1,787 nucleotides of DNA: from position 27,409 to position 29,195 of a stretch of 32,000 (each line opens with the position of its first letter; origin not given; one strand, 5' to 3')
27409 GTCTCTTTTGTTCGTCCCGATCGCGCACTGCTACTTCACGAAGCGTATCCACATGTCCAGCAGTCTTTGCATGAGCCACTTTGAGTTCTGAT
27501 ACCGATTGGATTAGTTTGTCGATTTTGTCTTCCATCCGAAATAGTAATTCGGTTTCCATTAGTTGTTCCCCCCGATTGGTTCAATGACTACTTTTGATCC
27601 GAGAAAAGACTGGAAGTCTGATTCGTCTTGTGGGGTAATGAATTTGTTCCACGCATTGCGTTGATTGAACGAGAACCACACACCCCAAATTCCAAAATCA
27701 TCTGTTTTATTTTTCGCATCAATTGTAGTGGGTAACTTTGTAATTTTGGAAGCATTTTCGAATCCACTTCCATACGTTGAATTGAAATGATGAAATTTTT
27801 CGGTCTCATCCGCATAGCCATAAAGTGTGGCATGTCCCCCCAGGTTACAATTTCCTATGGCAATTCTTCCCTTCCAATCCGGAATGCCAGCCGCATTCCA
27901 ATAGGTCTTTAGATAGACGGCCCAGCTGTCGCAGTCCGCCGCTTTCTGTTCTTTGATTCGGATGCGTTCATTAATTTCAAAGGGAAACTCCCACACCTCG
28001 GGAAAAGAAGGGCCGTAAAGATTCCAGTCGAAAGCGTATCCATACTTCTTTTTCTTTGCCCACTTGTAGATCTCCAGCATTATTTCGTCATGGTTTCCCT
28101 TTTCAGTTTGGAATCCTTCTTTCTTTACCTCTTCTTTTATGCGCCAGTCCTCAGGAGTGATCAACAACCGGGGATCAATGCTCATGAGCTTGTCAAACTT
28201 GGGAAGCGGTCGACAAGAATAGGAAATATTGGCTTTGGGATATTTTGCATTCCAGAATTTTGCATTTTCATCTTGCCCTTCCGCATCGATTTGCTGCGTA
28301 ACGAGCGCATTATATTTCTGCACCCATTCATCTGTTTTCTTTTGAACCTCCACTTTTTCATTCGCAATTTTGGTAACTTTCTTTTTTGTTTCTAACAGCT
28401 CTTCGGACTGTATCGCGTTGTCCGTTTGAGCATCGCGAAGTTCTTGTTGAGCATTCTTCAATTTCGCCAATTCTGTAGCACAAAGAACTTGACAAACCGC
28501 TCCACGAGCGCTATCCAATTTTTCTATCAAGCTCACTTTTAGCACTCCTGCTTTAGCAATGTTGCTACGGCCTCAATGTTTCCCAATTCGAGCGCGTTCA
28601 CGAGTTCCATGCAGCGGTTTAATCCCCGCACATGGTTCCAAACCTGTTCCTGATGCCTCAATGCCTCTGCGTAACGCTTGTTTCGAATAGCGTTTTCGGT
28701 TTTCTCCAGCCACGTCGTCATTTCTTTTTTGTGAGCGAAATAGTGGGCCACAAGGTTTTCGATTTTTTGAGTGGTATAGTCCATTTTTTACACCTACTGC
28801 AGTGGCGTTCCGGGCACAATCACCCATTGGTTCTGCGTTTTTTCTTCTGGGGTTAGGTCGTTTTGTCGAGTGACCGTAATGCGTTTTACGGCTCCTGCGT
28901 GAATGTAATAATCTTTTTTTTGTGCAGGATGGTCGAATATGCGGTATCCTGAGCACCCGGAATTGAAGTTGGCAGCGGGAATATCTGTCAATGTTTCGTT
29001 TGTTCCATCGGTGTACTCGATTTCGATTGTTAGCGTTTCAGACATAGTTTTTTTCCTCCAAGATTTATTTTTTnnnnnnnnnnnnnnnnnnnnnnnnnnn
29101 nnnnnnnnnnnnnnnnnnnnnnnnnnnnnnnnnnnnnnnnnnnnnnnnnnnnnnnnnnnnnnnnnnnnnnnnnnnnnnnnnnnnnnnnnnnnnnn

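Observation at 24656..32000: Integrated tailed-virus-like element in an archaeal chromosome, anchored at a tRNA-Gly-like site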

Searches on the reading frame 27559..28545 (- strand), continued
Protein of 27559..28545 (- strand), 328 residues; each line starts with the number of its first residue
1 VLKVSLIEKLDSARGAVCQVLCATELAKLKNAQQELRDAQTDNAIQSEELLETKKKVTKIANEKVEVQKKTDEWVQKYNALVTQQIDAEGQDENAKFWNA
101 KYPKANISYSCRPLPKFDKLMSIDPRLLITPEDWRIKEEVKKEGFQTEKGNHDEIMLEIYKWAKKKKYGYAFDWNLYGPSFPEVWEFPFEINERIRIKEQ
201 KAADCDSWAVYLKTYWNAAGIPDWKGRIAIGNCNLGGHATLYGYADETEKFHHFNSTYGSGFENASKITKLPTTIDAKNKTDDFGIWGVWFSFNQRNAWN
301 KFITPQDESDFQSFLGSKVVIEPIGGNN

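Call 122: search_protein_families(library=pfam, alignment_id=A1, max_evalue=0.01)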
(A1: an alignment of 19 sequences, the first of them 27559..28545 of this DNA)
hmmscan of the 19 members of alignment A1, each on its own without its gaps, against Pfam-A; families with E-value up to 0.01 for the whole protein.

A. member 1, window:27559-28545:- (328 aa): 0 families

B. families by the number of members that match (of 19 scanned): 11 families
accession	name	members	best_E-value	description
PF06035.17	Peptidase_C93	2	6.9e-05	Bacterial transglutaminase-like cysteine proteinase BTLCP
PF01841.26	Transglut_core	1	1.4e-06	Transglutaminase-like superfamily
PF25764.1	KIF21A_4th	1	0.00067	KIF21A-like domain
PF08232.17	Striatin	1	0.0012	Striatin family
PF10018.14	Med4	1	0.0014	Vitamin-D-receptor interacting Mediator subunit 4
PF03961.19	FapA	1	0.0022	Flagellar Assembly Protein A beta solenoid domain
PF20733.2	LRIM1_dimer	1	0.0026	Dimerization domain in LRIM1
PF15665.10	FAM184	1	0.0028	Family with sequence similarity 184, A and B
PF01344.31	Kelch_1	1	0.005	Kelch motif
PF24319.2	DUF7491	1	0.0069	Coiled-coil region of unknown function (DUF7491)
PF16326.10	ABC_tran_CTD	1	0.007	ABC transporter C-terminal domain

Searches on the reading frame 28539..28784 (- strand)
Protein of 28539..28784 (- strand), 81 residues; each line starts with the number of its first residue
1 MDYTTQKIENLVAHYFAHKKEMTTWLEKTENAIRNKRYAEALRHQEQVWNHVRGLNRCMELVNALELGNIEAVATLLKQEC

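Call 7: search_protein_families(library=pfam, proteins=[window:28539-28784:-], max_evalue=0.1)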
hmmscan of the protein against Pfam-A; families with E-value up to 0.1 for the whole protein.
window:28539-28784:- (81 aa): 3 families
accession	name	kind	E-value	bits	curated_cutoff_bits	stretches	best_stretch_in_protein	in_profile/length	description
PF14423.12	Imm5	-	0.013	16.1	25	1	4-76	41-114/186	Immunity protein Imm5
PF20916.2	BscB_a-b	-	0.07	13.3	23.7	1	11-74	38-101/135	Cellulose Synthase Subunit B, alpha-beta domain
PF13977.11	TetR_C_6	-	0.081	13.6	27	1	17-50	18-51/115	BetI-type transcriptional repressor, C-terminal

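Call 10: search_protein_families(library=phrogs, proteins=[window:28539-28784:-], max_evalue=0.1)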
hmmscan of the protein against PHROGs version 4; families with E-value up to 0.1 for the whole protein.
window:28539-28784:- (81 aa): 3 families
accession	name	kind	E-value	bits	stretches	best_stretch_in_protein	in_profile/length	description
phrog_5995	-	DNA, RNA and nucleotide metabolism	0.0079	16.8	1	3-42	19-58/236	DNA polymerase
phrog_12965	-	DNA, RNA and nucleotide metabolism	0.017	15.9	1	5-53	90-142/186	DNA binding protein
phrog_2573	-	DNA, RNA and nucleotide metabolism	0.05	13.8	1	4-53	112-158/336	DNA polymerase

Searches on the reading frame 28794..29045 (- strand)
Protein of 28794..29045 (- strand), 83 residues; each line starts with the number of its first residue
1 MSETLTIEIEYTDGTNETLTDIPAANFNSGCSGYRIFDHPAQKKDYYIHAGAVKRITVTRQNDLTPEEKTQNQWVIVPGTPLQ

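Call 7: search_protein_families(library=pfam, proteins=[window:28794-29045:-], max_evalue=0.1)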
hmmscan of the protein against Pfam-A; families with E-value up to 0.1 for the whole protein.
window:28794-29045:- (83 aa): 1 family
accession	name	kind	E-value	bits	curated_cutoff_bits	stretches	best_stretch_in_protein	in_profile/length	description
PF18938.6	aRib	-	0.04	14.2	27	0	54-71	8-25/71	Atypical Rib domain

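Call 10: search_protein_families(library=phrogs, proteins=[window:28794-29045:-], max_evalue=0.1)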
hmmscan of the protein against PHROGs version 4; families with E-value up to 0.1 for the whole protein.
window:28794-29045:- (83 aa): 0 families
